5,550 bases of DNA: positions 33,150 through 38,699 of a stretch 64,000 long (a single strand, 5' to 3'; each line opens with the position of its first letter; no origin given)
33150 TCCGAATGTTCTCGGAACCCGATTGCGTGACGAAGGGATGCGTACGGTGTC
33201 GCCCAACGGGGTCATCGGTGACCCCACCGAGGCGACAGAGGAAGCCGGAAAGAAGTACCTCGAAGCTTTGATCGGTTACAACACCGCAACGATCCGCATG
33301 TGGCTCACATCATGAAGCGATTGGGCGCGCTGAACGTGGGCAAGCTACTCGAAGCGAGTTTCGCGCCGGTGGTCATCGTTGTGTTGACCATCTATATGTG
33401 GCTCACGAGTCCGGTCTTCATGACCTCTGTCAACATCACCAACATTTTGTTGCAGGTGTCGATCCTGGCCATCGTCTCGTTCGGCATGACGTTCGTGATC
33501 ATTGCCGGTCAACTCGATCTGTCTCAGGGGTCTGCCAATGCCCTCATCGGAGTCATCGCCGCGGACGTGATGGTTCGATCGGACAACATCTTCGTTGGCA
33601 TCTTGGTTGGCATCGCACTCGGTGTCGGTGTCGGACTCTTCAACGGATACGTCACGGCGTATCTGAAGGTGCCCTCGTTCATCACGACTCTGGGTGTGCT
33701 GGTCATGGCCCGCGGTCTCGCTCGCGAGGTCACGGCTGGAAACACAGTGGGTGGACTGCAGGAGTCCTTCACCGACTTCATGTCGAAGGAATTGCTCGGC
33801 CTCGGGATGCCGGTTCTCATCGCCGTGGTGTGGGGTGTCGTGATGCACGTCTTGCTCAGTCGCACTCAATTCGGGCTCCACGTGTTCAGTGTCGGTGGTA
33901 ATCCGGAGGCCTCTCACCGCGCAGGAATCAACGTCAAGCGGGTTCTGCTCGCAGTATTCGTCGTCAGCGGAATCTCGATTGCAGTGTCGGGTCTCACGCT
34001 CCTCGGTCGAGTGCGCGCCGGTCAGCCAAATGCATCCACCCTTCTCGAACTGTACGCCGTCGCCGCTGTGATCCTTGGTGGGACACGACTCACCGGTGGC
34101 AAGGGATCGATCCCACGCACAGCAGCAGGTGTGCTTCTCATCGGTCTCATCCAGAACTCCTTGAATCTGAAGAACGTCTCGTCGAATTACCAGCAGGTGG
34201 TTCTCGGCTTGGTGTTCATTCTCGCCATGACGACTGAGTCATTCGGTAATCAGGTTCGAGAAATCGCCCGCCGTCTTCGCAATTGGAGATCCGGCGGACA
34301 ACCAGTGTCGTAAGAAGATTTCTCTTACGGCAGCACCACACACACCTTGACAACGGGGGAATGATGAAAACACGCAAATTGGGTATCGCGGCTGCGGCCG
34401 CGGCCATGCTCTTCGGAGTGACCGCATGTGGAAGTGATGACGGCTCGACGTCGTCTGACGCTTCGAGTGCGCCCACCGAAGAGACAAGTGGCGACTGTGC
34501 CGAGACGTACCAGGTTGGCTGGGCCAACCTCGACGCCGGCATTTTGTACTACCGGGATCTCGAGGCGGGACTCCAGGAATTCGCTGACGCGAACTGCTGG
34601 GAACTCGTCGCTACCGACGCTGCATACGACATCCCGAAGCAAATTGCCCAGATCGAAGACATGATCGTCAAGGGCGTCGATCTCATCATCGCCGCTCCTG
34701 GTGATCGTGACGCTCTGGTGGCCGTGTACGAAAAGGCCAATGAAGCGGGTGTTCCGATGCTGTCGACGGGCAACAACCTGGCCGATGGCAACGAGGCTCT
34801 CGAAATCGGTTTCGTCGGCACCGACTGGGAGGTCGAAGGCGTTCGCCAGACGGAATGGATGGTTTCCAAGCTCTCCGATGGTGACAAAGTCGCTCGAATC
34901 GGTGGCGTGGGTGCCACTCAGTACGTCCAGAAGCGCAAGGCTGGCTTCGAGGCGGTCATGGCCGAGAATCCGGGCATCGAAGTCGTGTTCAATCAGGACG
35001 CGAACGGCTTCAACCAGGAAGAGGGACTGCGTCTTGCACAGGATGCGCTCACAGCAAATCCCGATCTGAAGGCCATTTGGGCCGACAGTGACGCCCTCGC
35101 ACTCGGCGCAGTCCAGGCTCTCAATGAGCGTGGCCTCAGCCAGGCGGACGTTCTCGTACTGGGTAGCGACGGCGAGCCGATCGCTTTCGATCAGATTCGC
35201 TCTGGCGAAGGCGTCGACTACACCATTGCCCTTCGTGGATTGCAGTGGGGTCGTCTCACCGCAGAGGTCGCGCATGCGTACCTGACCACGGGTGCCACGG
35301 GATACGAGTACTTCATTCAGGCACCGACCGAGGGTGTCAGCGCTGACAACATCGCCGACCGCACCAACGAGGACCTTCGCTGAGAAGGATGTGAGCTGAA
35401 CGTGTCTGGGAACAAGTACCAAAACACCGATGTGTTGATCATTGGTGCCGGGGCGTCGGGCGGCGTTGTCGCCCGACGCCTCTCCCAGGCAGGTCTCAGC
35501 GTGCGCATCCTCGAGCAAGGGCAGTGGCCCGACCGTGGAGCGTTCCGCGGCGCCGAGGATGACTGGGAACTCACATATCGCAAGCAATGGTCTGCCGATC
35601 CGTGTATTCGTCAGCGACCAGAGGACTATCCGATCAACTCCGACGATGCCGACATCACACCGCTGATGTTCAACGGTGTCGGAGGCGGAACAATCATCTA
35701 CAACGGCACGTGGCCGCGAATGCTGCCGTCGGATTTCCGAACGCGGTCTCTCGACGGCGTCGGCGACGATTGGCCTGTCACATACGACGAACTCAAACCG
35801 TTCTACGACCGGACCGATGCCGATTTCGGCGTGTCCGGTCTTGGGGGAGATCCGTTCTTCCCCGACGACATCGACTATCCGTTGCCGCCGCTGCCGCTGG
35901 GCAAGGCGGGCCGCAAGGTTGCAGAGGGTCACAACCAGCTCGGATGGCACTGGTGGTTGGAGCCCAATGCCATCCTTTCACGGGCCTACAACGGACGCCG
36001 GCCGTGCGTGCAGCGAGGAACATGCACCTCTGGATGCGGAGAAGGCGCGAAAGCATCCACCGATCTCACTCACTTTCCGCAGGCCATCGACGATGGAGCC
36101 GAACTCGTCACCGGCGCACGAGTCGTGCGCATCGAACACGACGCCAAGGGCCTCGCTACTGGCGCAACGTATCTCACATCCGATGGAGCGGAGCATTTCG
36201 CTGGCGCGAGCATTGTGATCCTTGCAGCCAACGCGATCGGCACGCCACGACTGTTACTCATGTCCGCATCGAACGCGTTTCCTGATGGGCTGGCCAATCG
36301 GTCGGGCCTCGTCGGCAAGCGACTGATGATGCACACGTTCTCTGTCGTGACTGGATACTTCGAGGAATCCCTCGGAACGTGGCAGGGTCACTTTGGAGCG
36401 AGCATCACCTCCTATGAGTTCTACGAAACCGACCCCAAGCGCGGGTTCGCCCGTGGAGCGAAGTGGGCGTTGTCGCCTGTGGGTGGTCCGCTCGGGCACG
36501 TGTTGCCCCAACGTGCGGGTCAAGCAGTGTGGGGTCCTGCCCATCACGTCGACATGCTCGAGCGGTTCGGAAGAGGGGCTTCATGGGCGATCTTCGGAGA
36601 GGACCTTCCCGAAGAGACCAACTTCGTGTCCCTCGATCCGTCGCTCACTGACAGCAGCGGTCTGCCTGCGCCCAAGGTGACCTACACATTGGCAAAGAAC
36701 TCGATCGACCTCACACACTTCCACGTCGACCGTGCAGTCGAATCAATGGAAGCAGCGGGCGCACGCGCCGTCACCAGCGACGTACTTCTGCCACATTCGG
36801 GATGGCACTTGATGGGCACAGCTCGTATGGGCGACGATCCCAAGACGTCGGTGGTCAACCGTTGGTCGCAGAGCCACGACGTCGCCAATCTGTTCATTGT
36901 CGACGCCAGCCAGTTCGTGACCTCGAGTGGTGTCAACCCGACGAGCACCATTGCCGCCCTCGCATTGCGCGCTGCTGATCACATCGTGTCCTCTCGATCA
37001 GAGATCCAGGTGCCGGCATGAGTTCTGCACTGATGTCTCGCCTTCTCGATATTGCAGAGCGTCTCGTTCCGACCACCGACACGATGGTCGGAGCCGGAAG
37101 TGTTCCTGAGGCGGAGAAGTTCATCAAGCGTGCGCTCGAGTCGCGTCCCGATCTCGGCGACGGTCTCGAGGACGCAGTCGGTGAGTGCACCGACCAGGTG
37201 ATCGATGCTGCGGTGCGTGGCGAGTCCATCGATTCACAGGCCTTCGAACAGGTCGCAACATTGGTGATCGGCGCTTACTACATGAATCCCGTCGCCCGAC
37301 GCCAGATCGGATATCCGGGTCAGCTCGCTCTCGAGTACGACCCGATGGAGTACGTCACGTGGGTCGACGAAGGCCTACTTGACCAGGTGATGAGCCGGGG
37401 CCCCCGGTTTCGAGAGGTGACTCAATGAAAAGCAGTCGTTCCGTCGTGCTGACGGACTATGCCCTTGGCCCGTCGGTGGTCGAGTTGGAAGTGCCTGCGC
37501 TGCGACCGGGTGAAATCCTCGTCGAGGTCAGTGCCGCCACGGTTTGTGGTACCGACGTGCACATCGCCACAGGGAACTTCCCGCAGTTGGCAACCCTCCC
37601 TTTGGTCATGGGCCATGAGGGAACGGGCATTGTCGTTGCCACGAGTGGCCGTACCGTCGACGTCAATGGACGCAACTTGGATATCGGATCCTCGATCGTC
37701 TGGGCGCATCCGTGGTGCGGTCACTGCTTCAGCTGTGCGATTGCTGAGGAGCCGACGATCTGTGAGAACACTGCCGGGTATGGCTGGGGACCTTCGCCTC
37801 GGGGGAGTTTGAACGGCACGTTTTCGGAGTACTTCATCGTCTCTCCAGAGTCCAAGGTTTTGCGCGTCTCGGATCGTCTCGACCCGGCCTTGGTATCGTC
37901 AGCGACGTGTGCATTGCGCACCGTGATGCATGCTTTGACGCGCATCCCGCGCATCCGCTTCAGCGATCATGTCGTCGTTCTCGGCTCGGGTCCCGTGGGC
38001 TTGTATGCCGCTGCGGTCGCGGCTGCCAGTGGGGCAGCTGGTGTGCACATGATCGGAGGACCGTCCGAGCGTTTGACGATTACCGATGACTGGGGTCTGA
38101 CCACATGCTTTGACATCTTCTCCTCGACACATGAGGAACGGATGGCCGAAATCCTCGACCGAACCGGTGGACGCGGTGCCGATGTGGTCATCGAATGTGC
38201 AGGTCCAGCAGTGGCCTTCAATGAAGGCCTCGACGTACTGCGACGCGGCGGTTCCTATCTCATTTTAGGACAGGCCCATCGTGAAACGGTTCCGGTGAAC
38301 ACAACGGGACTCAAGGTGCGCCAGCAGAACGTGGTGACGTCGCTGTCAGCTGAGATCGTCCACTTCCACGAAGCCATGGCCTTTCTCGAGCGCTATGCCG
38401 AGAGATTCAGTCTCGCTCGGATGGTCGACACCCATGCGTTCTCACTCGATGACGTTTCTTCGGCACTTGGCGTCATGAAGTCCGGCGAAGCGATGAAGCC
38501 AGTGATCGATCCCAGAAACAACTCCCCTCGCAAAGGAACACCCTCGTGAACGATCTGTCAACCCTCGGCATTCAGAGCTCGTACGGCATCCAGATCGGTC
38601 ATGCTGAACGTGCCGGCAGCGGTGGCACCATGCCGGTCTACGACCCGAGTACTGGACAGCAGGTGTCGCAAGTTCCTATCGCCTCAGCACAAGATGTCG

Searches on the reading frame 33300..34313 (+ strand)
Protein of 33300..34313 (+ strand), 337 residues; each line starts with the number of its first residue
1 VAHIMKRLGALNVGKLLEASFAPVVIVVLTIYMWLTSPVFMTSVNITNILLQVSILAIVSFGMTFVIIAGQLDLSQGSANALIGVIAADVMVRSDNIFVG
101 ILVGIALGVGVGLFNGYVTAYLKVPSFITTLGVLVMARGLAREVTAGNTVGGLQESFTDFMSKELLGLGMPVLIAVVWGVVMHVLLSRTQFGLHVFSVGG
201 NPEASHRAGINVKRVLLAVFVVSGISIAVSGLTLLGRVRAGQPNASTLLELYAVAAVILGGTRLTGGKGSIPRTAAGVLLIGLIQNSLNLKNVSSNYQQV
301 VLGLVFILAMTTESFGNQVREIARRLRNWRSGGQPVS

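Call 34: search_protein_families(library=pfam, proteins=[window:33300-34313:+], max_evalue=0.001)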
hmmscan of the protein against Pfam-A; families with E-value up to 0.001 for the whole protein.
window:33300-34313:+ (337 aa): 1 family
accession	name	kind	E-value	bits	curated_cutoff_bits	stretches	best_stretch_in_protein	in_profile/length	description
PF02653.21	BPD_transp_2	-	9.8e-43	146.7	26.8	1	45-310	1-269/269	Branched-chain amino acid transport system / permease component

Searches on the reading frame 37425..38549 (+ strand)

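Call 50: search_protein_families(library=pfam, proteins=[window:37425-38549:+], max_evalue=0.0001)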
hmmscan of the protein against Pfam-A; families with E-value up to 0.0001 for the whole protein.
window:37425-38549:+ (374 aa): 4 families
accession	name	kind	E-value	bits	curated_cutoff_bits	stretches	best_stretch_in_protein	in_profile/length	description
PF08240.17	ADH_N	-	6.9e-21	74.9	23.5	1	28-149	2-103/104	Alcohol dehydrogenase GroES-like domain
PF00107.32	ADH_zinc_N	-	1.5e-17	64.2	31.8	1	190-322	1-128/129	Zinc-binding dehydrogenase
PF16912.11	Glu_dehyd_C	-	2e-11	44.2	34.9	1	181-350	32-200/211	Glucose dehydrogenase C-terminus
PF13602.12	ADH_zinc_N_2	-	1.6e-07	32.7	27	1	237-356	11-128/134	Zinc-binding dehydrogenase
